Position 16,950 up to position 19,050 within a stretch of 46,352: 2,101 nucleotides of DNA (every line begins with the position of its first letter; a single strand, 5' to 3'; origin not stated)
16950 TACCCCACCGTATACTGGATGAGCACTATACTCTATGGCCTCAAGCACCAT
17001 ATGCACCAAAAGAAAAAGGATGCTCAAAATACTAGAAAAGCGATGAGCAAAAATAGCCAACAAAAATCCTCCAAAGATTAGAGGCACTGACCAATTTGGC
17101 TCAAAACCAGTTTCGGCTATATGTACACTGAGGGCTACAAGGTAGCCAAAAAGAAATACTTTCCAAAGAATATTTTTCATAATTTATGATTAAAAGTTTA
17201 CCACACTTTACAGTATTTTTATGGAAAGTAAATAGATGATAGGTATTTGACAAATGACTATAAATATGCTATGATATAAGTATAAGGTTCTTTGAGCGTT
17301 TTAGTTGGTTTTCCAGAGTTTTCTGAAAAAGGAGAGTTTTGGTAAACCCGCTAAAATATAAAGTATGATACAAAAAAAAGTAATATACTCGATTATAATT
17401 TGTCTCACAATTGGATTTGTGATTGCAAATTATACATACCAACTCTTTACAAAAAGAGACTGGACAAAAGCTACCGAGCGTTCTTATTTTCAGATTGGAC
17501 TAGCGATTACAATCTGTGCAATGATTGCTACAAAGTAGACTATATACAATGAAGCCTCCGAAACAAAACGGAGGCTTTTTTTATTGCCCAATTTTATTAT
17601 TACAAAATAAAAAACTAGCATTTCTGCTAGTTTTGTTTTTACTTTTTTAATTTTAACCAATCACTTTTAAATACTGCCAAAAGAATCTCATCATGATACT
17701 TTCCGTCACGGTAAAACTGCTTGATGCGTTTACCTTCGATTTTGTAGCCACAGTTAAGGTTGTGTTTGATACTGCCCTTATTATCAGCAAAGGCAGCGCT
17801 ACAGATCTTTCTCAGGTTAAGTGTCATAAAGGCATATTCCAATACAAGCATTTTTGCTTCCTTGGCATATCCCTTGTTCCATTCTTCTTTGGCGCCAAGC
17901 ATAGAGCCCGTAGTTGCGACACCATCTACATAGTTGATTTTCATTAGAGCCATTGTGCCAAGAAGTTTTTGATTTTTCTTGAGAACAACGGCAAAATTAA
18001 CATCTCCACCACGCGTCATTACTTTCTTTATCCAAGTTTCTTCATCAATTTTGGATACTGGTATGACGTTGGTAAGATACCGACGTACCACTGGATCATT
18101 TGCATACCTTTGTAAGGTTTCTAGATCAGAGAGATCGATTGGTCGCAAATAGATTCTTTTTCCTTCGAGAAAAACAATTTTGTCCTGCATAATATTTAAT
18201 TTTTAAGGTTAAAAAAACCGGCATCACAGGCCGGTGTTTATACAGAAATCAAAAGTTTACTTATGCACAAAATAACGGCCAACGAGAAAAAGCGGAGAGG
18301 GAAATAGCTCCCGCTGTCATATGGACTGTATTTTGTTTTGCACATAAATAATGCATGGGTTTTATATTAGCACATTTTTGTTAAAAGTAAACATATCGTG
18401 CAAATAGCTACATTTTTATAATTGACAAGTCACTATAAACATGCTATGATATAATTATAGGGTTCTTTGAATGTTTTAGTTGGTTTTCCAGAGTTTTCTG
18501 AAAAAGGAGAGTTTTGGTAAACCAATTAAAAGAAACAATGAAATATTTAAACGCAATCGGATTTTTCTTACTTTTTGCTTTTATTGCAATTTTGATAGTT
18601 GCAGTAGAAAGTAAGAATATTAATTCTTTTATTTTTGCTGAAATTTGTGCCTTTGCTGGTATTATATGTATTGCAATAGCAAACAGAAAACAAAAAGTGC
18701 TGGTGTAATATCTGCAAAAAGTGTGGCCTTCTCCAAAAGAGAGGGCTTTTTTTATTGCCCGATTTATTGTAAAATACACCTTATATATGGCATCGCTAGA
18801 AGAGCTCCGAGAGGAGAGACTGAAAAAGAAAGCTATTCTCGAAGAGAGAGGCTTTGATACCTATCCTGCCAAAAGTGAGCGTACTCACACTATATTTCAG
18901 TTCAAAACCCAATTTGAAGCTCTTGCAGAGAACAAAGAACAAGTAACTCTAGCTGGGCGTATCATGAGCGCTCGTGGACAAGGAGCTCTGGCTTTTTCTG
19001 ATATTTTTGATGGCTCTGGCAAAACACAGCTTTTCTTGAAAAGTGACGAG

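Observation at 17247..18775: Two near-identical promoter-leader-terminator cassettes carry unrelated small two-TM ORFs and bracket a GNAT gene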

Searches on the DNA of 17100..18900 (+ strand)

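Call 6: search_rna_families(source=window, start=17100, end=18900, threshold=evalue, max_evalue=10, show_alignments=3)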
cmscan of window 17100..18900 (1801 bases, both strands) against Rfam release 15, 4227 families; matches with E-value up to 10: 32.
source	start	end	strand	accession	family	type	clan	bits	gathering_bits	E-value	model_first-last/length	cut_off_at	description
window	17520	17584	+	RF01859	Phe_leader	Cis-reg; leader;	-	30.2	55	0.015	1-125/125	no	Phenylalanine leader peptide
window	17392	17436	-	RF01363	CRISPR-DR50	Gene; CRISPR;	-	25.8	47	0.33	1-46/46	no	CRISPR RNA direct repeat element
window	18476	18600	+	RF00396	SNORA13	Gene; snRNA; snoRNA; HACA-box;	CL00028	25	53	0.14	1-134/134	no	Small nucleolar RNA SNORA13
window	17298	17356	+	RF04246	MIR169_8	Gene; miRNA;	CL00098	24.8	107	0.082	1-137/137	no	MIR169_8 microRNA precursor family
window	17519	17636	+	RF01770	rimP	Cis-reg; leader;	-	23.2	47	0.62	1-102/102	no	Gammaprotebacteria rimP leader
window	17545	17652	-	RF02434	SpF39_sRNA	Gene; sRNA;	-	23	60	5.8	1-109/109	no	Streptococcus sRNA SpF39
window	18210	18291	-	RF01401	rseX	Gene; sRNA;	-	22.1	50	8.7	1-94/94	no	rseX Hfq binding RNA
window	18612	18755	+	RF01859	Phe_leader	Cis-reg; leader;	-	22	55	0.96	1-125/125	no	Phenylalanine leader peptide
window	18660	18719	+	RF00932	mir-471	Gene; miRNA;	-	21.7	80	0.22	1-66/66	no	mir-471 microRNA precursor family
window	17537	17636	-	RF02732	JA04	Gene; sRNA;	-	20.9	81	5.6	1-81/81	no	Aggregatibacter sRNA JA04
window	18168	18240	-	RF02904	AaHKsRNA69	Gene; sRNA;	-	20.2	43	5.7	1-83/83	no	Aggregatibacter sRNA 69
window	17433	17589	+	RF02860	Arrc14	Gene; sRNA;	-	19.8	99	5.7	1-167/167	no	Actinobacillus sRNA 14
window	18121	18239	+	RF00082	SraG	Gene; sRNA;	-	19.5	50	2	1-177/177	no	SraG RNA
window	18453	18571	+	RF01859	Phe_leader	Cis-reg; leader;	-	19.5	55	3.5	1-125/125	no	Phenylalanine leader peptide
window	17863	17898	+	RF02448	SpR20_sRNA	Gene; sRNA;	-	19.3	45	0.41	1-45/45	no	Streptococcus sRNA SpR20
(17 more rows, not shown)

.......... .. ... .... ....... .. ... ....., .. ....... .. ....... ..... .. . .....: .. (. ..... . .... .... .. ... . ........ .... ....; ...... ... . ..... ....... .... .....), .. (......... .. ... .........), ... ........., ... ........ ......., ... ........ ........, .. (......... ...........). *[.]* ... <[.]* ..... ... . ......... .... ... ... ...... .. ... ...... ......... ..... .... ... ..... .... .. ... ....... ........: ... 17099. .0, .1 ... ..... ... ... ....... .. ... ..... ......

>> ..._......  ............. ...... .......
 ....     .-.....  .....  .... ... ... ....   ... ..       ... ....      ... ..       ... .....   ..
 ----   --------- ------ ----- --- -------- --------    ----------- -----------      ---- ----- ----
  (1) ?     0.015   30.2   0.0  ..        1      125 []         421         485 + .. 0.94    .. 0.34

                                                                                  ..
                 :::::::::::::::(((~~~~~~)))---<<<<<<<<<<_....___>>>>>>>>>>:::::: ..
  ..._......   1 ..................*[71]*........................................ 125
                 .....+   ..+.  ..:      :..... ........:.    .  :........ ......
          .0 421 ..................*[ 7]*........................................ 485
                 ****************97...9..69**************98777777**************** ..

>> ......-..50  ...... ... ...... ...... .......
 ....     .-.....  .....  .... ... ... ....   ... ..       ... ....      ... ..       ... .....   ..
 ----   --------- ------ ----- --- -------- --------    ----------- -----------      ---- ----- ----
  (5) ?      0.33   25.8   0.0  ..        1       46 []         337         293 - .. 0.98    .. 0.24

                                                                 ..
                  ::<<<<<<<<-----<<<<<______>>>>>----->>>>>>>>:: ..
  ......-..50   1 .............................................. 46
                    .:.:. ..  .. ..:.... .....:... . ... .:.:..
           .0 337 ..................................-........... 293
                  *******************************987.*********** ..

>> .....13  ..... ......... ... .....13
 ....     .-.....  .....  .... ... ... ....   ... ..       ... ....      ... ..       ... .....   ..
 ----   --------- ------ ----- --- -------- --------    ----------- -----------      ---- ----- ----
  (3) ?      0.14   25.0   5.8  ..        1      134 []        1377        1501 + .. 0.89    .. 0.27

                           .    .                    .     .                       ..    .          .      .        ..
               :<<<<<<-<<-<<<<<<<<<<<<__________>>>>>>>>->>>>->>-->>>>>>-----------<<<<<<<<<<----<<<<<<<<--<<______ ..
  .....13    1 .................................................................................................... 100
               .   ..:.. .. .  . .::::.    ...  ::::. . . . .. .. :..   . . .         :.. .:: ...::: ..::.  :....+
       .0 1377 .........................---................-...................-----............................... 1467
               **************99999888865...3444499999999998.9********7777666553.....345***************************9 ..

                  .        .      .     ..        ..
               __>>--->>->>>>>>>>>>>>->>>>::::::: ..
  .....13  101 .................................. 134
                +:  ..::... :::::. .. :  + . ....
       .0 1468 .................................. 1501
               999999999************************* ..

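Call 50: build_rna_model(alignment_id=A3, structure=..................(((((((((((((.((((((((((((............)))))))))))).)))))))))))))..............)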
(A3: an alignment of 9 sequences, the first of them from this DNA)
Model R1 built from alignment A3 (9 sequences, 96 columns); structure: as given.
model positions 91; base pairs 25; branch points 0; effective number of sequences 1.66; information 0.627 bits per position. Calibrated on 0.2 Mb of random sequence (short: E-values are rough).
structure used (alignment columns):
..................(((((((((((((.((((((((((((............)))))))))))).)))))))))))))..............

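Call 52: search_with_rna_model(model_id=R1, source=window, filters=off, max_evalue=10)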
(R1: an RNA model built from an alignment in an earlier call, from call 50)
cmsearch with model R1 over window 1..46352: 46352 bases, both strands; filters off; matches with E-value up to 10: 17.
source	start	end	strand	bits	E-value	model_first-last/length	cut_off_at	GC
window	18457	18542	+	90.5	3.4e-16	1-91/91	no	0.3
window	17282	17367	+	88.8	7.8e-16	1-91/91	no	0.34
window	18463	18548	-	37.1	2.9e-05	1-91/91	no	0.27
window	17288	17371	-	27.4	0.0027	1-91/91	no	0.33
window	25564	25650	+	15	0.94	1-91/91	no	0.26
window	29566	29624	+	13.4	2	1-91/91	no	0.22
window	27937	28013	+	13.3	2.1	1-91/91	no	0.25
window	3640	3714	+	12.8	2.6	1-91/91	no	0.28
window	2128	2190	+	11.8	4.1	1-91/91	no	0.33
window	20491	20519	-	11.2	5.6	1-91/91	no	0.28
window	29116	29189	+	10.9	6.4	1-91/91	no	0.27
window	3633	3736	-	10.7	6.9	1-91/91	no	0.27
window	28411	28473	-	10.7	6.9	1-91/91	no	0.33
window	41385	41452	-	10.5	7.7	1-91/91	no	0.34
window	378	430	+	10.2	8.7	1-91/91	no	0.26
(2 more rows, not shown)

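Call 53: search_with_rna_model(model_id=R1, sources=[L010, L012, L013, L014, L015, L017, L018, L019, L020, L021, L022, L023, L024, L025, L026, L027, L028, L029, L030], max_evalue=1)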
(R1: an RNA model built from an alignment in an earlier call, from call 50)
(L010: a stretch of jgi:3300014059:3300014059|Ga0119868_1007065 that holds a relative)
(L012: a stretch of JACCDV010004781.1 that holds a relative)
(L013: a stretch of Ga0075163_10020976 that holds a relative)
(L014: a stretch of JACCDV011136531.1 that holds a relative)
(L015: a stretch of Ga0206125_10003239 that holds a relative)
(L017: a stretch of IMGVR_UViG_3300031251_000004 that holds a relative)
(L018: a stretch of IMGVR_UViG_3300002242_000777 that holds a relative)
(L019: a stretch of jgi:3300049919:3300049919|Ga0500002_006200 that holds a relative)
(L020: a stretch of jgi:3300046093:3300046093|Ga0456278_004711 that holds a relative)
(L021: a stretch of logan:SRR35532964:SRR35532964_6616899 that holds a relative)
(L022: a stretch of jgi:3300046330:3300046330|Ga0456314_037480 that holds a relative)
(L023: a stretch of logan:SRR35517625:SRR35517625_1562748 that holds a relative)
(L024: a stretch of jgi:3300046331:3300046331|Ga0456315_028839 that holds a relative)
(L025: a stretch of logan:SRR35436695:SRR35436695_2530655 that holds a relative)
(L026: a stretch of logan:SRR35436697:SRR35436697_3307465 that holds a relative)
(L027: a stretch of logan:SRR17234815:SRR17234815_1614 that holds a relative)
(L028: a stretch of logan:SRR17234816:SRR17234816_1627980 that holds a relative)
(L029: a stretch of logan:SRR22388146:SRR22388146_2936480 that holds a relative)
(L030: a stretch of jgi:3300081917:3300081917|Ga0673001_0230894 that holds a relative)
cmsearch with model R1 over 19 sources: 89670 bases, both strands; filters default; matches with E-value up to 1: 16.
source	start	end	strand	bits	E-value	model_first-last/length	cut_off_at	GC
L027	3357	3447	-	99.1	1.2e-17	1-91/91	no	0.3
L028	1371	1461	-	99.1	1.2e-17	1-91/91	no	0.3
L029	1413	1503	-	98.6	1.5e-17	1-91/91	no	0.29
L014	5628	5720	+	94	1.3e-16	1-91/91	no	0.35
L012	950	1039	+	93.6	1.6e-16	1-91/91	no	0.28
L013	6669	6754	-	89.1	1.3e-15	1-91/91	no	0.29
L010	3532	3614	+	88.1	2.1e-15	1-91/91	no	0.29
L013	6253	6345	-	82.2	3.4e-14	1-91/91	no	0.38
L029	1406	1496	+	46.7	5.9e-07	1-91/91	no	0.31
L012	957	1041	-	42.6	4e-06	1-91/91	no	0.27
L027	3353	3440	+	38.8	2.4e-05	1-91/91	no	0.3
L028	1367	1454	+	38.8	2.4e-05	1-91/91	no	0.3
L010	3539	3616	-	36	9.2e-05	1-91/91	no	0.28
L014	5635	5727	-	31.5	0.00077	1-91/91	no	0.34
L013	6666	6747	+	22.3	0.057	1-91/91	no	0.29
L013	6245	6336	+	16.4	0.95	1-91/91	no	0.36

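Call 83: search_with_rna_model(model_id=R1, sources=[L033, L034, L031, L032], max_evalue=1, filters=off)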
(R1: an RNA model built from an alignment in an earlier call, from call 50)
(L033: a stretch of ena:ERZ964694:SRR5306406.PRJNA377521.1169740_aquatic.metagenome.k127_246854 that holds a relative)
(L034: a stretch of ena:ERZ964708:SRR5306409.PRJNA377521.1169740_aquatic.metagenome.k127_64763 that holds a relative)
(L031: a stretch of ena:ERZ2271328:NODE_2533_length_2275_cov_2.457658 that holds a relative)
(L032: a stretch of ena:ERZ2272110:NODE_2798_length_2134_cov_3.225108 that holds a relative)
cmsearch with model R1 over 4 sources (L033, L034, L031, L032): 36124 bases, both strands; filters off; matches with E-value up to 1: 2.
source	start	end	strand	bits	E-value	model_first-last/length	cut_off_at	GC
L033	2303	2395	-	23.8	0.011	1-91/91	no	0.35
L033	2763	2843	-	20.8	0.047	1-91/91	no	0.4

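Call 88: search_with_rna_model(model_id=R1, source=L035, filters=off, max_evalue=10)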
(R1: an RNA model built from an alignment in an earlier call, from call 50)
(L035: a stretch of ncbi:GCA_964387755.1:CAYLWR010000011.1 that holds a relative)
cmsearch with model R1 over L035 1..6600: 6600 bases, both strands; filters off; matches with E-value up to 10: 5.
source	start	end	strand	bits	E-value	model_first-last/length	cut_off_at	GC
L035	4160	4249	+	11.7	0.63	1-91/91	no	0.27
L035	1554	1611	-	10.1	1.3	1-91/91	no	0.5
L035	3929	3971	-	8.4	3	1-91/91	no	0.16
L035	3924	3957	+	6.5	7.3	1-91/91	no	0.24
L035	2093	2113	-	6.4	7.5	29-70/91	no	0.24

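Call 97: search_with_rna_model(model_id=R1, sources=[L036, L037], filters=off, max_evalue=1)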
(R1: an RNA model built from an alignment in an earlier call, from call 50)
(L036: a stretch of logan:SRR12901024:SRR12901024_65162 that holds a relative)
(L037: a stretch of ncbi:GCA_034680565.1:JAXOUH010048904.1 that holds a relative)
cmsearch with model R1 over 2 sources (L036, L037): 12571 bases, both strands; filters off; matches with E-value up to 1: 1.
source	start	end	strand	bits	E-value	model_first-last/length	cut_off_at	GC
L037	4178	4234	-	13.6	0.49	1-91/91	no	0.23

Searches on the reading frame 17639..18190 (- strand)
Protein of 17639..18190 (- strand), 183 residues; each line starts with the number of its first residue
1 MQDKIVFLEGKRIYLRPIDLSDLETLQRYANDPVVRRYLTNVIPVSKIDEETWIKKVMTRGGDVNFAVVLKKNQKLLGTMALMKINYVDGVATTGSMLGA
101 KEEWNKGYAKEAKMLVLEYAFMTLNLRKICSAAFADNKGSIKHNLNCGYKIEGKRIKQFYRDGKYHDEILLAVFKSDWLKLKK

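Call 12: search_protein_families(library=pfam, proteins=[window:17639-18190:-], max_evalue=1)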
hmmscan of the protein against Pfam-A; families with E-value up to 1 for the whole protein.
window:17639-18190:- (183 aa): 5 families
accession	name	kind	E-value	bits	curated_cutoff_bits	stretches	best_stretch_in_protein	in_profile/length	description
PF13302.13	Acetyltransf_3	-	1.2e-22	81.6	25.4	1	12-149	1-137/138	Acetyltransferase (GNAT) domain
PF13420.13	Acetyltransf_4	-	1.1e-10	42.2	24.3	1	16-169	2-154/155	Acetyltransferase (GNAT) domain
PF00583.31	Acetyltransf_1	-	0.00029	21.6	20.7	1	66-142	34-109/116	Acetyltransferase (GNAT) family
PF13523.12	Acetyltransf_8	-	0.012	15.7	27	1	95-153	83-141/145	Acetyltransferase (GNAT) domain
PF07224.18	Chlorophyllase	-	0.049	12.9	26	1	59-94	124-159/301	Chlorophyllase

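Call 15: find_encoding_contigs(protein=window:17639-18190:-, flank=5000, max_places=10)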
Protein window:17639-18190:- (183 aa): 19 contigs read that carry it; 8 places shown.
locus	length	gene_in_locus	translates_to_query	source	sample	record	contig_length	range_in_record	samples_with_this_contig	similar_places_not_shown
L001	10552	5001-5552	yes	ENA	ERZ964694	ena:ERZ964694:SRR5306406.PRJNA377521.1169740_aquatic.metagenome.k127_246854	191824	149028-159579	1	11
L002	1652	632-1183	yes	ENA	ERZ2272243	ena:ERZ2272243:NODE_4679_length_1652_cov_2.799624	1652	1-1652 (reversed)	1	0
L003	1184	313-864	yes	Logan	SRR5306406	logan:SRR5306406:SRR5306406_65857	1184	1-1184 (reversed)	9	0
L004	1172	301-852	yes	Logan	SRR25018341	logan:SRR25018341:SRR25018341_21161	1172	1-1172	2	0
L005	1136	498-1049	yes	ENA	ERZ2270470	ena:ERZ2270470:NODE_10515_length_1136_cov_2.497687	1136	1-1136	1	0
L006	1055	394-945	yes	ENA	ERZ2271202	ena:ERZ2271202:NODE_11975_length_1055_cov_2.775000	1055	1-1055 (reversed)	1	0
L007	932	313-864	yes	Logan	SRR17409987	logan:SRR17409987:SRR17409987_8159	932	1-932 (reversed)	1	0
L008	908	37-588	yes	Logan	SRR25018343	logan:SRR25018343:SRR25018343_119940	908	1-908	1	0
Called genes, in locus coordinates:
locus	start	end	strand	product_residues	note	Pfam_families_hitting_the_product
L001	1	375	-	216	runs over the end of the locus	-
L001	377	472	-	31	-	-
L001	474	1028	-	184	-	PF00561:Abhydrolase_1, PF06821:Ser_hydrolase, PF12146:Hydrolase_4 (faint)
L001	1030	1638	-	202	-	-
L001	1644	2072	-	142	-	PF00583:Acetyltransf_1, PF13673:Acetyltransf_10, PF13508:Acetyltransf_7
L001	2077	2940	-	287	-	-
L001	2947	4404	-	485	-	PF01336:tRNA_anti-codon, PF00152:tRNA-synt_2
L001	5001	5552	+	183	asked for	PF13302:Acetyltransf_3, PF13420:Acetyltransf_4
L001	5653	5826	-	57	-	-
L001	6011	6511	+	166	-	-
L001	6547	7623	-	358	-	PF00226:DnaJ, PF01556:DnaJ_C, PF00684:DnaJ_CXXCXGXG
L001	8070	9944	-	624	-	PF00012:HSP70, PF06723:MreB_Mbl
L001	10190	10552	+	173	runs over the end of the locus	PF20803:PaaX_M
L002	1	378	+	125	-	?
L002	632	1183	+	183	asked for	PF13302:Acetyltransf_3, PF13420:Acetyltransf_4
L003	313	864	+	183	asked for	PF13302:Acetyltransf_3, PF13420:Acetyltransf_4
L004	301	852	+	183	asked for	PF13302:Acetyltransf_3, PF13420:Acetyltransf_4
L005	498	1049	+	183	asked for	PF13302:Acetyltransf_3, PF13420:Acetyltransf_4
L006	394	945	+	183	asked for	PF13302:Acetyltransf_3, PF13420:Acetyltransf_4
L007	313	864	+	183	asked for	PF13302:Acetyltransf_3, PF13420:Acetyltransf_4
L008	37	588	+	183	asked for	PF13302:Acetyltransf_3, PF13420:Acetyltransf_4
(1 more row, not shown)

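Call 68: search_protein_families(library=ncbifam, proteins=[window:17639-18190:-], max_evalue=1)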
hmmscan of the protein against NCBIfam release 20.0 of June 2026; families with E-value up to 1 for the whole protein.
window:17639-18190:- (183 aa): 10 families
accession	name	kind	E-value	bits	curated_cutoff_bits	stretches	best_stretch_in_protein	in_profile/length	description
NF011709.0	PRK15130.1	equivalog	4.9e-15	55.8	218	1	11-181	5-172/186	spermidine N1-acetyltransferase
TIGR03585.1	PseH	equivalog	9.4e-10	38.8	93.1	1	15-169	3-153/156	UDP-4-amino-4,6-dideoxy-N-acetyl-beta-L-altrosamine N-acetyltransferase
NF040702.1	ileS_w_GNAT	exception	1.4e-07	29.6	1999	1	8-142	282-410/1100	isoleucine--tRNA ligase, N-acetyltransferase domain-containing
NF007527.0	PRK10140.1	equivalog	3.3e-05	23.8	236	1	14-172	5-159/162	N-acetyltransferase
NF000485.1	TlmB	exception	3.5e-05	23.2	625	1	11-171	6-163/292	bleomycin family antibiotic N-acetyltransferase TlmB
NF008072.0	PRK10809.1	equivalog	0.001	18.8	190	1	52-180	64-192/194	ribosomal protein S5-alanine N-acetyltransferase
NF007539.0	PRK10151.1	equivalog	0.0092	15.6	184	1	69-172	71-173/179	50S ribosomal protein L7/L12-serine acetyltransferase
NF040503.1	resist_ArsN1a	equivalog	0.011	15.5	170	1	63-170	46-154/159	arsinothricin resistance N-acetyltransferase ArsN1 family A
NF000483.1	BlmB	exception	0.029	13.7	625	1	8-163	12-162/301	bleomycin family antibiotic N-acetyltransferase BlmB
NF000115.2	AAC_6p_Iad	exception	0.049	13.8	275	1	31-156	9-137/144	aminoglycoside N-acetyltransferase AAC(6')-Iad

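Call 69: search_protein_families(library=padloc, proteins=[window:17639-18190:-], max_evalue=1)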
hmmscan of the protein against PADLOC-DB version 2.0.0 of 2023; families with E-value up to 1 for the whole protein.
window:17639-18190:- (183 aa): 0 families
